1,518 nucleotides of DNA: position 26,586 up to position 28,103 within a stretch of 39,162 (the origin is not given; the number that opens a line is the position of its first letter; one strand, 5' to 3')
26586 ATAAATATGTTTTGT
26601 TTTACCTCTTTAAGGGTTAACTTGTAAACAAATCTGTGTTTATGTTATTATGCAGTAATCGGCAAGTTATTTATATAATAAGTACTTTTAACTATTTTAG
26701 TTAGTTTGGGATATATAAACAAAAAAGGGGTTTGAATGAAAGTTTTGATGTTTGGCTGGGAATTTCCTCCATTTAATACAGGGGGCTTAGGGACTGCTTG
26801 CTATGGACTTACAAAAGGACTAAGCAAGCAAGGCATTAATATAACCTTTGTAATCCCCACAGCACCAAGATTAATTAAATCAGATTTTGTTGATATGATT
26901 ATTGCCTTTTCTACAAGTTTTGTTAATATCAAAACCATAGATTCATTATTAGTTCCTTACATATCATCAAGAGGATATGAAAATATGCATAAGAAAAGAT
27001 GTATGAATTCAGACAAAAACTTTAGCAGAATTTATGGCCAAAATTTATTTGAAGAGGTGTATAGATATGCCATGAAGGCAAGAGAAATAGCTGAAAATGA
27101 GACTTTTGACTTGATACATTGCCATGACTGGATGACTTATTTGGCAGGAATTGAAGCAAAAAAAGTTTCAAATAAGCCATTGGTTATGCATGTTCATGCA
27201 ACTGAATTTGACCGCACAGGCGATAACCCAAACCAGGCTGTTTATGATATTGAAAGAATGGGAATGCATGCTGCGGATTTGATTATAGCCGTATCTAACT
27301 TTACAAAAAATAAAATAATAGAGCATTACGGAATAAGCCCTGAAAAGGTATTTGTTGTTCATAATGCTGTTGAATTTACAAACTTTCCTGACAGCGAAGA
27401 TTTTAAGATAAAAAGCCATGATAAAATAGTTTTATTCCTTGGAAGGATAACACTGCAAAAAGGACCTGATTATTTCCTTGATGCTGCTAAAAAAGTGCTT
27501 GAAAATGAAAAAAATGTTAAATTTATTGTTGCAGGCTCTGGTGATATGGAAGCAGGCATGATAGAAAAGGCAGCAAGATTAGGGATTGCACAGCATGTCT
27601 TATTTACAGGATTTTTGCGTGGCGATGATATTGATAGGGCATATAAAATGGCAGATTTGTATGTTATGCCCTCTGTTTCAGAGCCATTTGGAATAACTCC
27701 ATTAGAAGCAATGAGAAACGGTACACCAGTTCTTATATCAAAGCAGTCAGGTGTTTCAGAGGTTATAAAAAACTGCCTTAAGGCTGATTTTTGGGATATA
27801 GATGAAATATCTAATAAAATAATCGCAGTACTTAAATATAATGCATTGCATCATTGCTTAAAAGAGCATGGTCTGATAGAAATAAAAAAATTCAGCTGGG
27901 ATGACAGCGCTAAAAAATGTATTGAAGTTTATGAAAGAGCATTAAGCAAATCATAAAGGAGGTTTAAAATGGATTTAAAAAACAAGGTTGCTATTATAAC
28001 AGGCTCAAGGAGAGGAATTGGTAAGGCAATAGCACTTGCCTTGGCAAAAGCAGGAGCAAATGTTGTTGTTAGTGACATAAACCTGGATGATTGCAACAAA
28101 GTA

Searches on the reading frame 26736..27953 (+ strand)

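Call 40: search_protein_families(library=pfam, proteins=[window:26736-27953:+], max_evalue=0.001)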
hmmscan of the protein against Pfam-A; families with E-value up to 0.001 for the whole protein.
window:26736-27953:+ (406 aa): 6 families
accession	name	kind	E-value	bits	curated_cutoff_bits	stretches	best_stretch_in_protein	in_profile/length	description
PF00534.26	Glycos_transf_1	-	1.2e-37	129.5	26.4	1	221-377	7-167/172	Glycosyl transferases group 1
PF13692.12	Glyco_trans_1_4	-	8.8e-30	104.3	27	1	230-367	2-141/142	Glycosyl transferases group 1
PF13439.12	Glyco_transf_4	-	6.5e-25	88.5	28.5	1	16-213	2-167/170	Glycosyltransferase Family 4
PF08323.17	Glyco_transf_5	-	3.4e-21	76.5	22.7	1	2-198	1-228/239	Starch synthase catalytic domain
PF20706.3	GT4-conflict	-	7.4e-20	71.7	26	1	150-351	112-327/385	Family 4 Glycosyltransferase in conflict systems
PF13579.12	Glyco_trans_4_4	-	1.3e-13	52.1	29.7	1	102-210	56-157/158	Glycosyl transferase 4-like domain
